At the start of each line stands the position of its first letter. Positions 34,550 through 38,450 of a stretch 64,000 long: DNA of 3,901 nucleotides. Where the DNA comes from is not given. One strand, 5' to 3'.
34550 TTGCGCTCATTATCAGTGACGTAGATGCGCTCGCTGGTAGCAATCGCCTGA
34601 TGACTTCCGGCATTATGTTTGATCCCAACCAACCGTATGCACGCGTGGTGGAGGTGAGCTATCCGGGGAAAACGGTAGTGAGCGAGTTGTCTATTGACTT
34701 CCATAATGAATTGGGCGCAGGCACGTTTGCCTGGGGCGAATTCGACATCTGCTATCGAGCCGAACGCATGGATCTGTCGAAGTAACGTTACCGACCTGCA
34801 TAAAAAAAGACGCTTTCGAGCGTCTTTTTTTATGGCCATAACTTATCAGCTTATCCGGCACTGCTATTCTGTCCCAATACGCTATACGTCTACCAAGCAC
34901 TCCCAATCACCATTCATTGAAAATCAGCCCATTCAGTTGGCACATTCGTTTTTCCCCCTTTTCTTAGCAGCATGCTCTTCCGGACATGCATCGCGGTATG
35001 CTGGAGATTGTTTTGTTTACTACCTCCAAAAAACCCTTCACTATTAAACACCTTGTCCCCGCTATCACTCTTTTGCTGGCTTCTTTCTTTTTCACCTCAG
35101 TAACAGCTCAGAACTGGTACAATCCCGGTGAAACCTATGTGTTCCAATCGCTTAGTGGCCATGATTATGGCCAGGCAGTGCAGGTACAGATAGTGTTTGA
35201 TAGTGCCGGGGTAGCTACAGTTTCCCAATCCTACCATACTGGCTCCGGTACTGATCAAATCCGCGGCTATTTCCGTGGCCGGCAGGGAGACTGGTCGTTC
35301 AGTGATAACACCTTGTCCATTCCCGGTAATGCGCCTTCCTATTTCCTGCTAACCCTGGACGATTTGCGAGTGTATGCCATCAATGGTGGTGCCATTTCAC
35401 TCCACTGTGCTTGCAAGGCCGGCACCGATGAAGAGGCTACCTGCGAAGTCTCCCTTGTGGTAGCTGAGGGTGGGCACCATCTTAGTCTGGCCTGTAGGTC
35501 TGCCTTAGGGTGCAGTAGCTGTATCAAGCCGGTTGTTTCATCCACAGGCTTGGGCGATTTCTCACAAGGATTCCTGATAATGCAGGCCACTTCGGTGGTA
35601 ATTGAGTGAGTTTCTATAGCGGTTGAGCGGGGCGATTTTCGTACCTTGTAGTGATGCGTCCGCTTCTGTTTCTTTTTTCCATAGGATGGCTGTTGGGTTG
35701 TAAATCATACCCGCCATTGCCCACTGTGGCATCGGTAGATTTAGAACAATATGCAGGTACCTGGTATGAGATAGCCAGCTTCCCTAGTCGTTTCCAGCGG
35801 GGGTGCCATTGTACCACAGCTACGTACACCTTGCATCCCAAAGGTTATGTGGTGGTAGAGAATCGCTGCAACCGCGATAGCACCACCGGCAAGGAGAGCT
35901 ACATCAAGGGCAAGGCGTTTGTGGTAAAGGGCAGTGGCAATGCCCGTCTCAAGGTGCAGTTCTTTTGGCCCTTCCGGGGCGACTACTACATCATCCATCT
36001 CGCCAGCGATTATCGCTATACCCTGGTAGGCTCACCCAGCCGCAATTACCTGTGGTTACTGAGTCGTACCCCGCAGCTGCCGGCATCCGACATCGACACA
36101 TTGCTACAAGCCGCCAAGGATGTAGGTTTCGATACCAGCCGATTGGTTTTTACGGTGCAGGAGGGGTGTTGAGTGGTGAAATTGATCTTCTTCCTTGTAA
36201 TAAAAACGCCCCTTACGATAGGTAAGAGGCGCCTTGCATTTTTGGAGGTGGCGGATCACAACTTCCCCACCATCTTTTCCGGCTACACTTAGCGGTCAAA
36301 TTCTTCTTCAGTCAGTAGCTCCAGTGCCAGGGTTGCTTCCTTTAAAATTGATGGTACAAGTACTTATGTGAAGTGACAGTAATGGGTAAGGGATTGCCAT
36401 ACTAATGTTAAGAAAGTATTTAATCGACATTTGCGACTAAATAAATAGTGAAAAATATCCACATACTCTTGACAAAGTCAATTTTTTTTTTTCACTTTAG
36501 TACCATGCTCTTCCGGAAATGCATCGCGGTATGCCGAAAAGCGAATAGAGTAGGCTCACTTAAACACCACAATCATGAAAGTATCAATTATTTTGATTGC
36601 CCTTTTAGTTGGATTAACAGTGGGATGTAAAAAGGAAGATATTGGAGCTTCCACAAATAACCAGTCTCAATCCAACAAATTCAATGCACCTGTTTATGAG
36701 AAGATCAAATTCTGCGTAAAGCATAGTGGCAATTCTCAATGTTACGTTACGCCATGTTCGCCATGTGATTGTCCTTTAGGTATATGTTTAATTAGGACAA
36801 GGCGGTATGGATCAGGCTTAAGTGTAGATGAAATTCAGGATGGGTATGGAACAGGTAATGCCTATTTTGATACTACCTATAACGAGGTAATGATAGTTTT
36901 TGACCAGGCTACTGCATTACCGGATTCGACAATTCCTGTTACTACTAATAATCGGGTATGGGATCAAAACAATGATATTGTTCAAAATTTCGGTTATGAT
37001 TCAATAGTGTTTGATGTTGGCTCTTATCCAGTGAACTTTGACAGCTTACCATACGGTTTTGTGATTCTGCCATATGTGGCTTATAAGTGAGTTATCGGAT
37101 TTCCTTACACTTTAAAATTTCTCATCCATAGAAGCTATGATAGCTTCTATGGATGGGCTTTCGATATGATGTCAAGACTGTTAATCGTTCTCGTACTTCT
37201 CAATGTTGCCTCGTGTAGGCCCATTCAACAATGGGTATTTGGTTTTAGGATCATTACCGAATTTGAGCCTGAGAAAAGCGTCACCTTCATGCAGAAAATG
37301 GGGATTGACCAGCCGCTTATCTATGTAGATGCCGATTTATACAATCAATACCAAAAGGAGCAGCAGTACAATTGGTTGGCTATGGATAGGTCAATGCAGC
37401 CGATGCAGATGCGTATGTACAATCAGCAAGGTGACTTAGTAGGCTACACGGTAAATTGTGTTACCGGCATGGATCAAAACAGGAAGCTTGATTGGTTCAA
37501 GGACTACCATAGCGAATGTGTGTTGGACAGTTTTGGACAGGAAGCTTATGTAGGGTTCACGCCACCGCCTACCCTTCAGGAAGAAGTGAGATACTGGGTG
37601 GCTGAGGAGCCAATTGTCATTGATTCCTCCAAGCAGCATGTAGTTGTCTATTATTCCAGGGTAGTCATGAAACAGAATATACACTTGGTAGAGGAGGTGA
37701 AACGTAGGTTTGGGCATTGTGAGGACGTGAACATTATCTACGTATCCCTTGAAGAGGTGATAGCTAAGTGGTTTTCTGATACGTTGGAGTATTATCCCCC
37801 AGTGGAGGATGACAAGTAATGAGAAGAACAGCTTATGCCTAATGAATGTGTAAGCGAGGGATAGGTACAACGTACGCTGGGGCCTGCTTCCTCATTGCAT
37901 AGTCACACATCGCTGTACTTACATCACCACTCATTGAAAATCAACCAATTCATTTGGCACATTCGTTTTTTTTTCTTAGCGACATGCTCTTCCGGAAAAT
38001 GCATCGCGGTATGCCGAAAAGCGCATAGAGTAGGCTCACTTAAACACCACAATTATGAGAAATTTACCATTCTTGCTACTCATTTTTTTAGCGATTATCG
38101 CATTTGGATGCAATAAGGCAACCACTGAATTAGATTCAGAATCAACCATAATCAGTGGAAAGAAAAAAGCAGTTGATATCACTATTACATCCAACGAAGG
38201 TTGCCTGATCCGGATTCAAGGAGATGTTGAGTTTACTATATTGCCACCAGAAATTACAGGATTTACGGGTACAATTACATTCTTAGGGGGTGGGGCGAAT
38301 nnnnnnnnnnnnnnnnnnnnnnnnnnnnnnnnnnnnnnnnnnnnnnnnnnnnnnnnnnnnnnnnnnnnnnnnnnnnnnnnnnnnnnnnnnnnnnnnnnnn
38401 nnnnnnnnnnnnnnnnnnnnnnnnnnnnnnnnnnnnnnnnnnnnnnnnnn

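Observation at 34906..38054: A conserved ~70-130-nt leader is shared by three unrelated small secreted-protein genes, and its similarity stops exactly at the ATG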

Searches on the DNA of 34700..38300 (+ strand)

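Call 6: search_rna_families(source=window, start=34700, end=38300, threshold=evalue, max_evalue=10, show_alignments=6)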
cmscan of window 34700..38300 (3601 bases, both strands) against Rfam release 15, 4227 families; matches with E-value up to 10: 16.
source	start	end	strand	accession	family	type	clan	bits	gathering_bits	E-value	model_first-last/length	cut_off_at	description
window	36523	36556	+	RF02914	DUF805b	Cis-reg;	CL00115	35.6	35.6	1.2e-07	1-35/35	no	DUF805b RNA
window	38003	38036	+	RF02914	DUF805b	Cis-reg;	CL00115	31.6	35.6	2.8e-06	1-35/35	no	DUF805b RNA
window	34798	34868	-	RF02064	STnc370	Gene; sRNA;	-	28.1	54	0.76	1-71/71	no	Enterobacterial sRNA STnc370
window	34803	34869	-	RF02057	STnc40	Gene; sRNA;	-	26.9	45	0.11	1-70/70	no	Salmonella enterica sRNA STnc40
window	37107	37169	-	RF00965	mir-549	Gene; miRNA;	-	22.9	93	0.29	1-72/72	no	mir-549 microRNA precursor family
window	37121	37157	+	RF00965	mir-549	Gene; miRNA;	-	22.5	93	0.38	13-60/72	no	mir-549 microRNA precursor family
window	34800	34870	+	RF02900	AaHKsRNA82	Gene; sRNA;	-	21.9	51.4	4.9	1-81/81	no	Aggregatibacter sRNA 82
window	34807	34834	-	RF02059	STnc50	Gene; sRNA;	-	20.1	55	5.6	46-73/84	no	Salmonella enterica sRNA STnc40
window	37122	37162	+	RF03704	MIR4380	Gene; miRNA;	-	19.9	83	1.8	1-82/82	no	MIR4380 microRNA precursor family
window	34740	34835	+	RF02059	STnc50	Gene; sRNA;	-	19.8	55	6.8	1-84/84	no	Salmonella enterica sRNA STnc40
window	34735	34841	+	RF02502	Atu_C8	Gene; sRNA;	-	19.6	50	1.9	1-122/122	no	Rhizobiales sRNA Atu_C8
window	35173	35294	+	RF01966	RMST_5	Gene; lncRNA;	-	18.2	58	2.3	1-128/128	no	Rhabdomyosarcoma 2 associated transcript conserved region 5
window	34803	34864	-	RF01394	isrK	Gene; sRNA;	-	17.7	50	1.2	1-77/77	no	isrK Hfq binding RNA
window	37124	37154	+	RF00161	nos_TCE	Cis-reg;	-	17.4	60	8.2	1-64/64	no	Nanos 3' UTR translation control element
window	36959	37028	-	RF01419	IsrR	Gene; antisense;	-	16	52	4.1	118-187/187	no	Antisense RNA which regulates isiA expression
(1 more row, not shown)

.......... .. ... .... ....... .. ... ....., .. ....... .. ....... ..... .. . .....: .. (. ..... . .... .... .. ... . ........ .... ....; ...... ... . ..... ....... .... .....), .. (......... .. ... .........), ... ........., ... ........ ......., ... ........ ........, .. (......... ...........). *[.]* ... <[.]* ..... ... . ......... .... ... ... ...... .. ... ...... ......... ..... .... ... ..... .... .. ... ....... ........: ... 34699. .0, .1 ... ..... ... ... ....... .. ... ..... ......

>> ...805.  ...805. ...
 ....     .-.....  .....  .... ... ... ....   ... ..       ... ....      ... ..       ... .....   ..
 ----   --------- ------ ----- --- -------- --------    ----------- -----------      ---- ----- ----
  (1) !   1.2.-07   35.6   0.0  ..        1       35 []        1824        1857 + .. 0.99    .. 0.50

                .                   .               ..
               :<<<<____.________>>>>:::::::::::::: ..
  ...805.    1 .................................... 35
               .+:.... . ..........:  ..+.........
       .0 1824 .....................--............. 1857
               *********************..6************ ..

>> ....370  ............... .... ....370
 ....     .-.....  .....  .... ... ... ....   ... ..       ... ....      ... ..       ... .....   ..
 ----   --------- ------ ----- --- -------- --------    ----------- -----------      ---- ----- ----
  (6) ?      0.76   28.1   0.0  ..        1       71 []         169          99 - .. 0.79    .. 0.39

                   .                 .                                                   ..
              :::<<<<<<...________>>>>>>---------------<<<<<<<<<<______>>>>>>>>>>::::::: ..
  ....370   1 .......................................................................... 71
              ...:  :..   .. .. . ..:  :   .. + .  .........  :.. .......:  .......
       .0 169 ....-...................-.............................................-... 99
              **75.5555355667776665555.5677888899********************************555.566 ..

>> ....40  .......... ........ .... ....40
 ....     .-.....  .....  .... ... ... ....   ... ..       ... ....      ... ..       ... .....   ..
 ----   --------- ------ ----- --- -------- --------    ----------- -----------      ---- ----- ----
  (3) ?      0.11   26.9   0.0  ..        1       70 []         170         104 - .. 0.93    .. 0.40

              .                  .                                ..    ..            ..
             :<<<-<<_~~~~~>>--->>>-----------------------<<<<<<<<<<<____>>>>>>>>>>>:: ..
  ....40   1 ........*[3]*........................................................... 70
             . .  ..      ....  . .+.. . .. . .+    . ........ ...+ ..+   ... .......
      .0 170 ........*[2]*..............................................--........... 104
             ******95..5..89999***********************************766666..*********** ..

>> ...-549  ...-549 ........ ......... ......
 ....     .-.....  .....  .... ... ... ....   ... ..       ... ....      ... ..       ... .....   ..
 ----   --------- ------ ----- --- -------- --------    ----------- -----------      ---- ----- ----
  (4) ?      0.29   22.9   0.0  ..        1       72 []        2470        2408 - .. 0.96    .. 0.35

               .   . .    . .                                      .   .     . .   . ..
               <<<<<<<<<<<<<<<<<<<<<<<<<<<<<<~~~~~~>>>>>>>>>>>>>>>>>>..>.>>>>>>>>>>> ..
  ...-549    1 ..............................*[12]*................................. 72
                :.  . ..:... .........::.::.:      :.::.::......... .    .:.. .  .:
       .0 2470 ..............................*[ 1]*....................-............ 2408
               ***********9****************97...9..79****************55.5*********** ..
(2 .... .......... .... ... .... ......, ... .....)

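Call 41: build_rna_model(alignment_id=A4, structure=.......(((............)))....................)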
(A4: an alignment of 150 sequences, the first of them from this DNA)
Model R1 built from alignment A4 (150 sequences, 45 columns); structure: as given.
model positions 40; base pairs 3; branch points 0; effective number of sequences 150; information 1.11 bits per position. Calibrated on 0.2 Mb of random sequence (short: E-values are rough).
structure used (alignment columns):
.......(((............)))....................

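Call 42: search_with_rna_model(model_id=R1, source=window, filters=off, max_evalue=10, show_alignments=6)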
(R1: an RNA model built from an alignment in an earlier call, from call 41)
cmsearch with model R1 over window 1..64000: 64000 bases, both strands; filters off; matches with E-value up to 10: 19.
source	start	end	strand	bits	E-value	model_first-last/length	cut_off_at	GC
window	36519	36557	+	32.1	1.4e-08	1-40/40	no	0.51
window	37999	38037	+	29.3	1.2e-07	1-40/40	no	0.54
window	57497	57519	-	7.9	1.2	1-40/40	no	0.43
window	50871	50888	-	7.8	1.3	1-40/40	no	0.44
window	22200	22218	-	7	2.3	1-40/40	no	0.47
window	52347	52376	-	6.4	3.6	1-40/40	no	0.4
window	44966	44985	+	6.2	4.2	1-40/40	no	0.5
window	492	517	+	6.2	4.3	1-40/40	no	0.54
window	11331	11365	-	6.1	4.6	1-40/40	no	0.4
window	36858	36871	-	6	5.1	1-40/40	no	0.29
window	24009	24048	-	5.9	5.5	1-40/40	no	0.45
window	625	632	+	5.8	5.7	15-22/40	no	0.5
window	63246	63270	+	5.8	5.7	1-40/40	no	0.44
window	60006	60020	+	5.7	6.1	1-40/40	no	0.4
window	9864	9877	+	5.7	6.4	10-23/40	no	0.64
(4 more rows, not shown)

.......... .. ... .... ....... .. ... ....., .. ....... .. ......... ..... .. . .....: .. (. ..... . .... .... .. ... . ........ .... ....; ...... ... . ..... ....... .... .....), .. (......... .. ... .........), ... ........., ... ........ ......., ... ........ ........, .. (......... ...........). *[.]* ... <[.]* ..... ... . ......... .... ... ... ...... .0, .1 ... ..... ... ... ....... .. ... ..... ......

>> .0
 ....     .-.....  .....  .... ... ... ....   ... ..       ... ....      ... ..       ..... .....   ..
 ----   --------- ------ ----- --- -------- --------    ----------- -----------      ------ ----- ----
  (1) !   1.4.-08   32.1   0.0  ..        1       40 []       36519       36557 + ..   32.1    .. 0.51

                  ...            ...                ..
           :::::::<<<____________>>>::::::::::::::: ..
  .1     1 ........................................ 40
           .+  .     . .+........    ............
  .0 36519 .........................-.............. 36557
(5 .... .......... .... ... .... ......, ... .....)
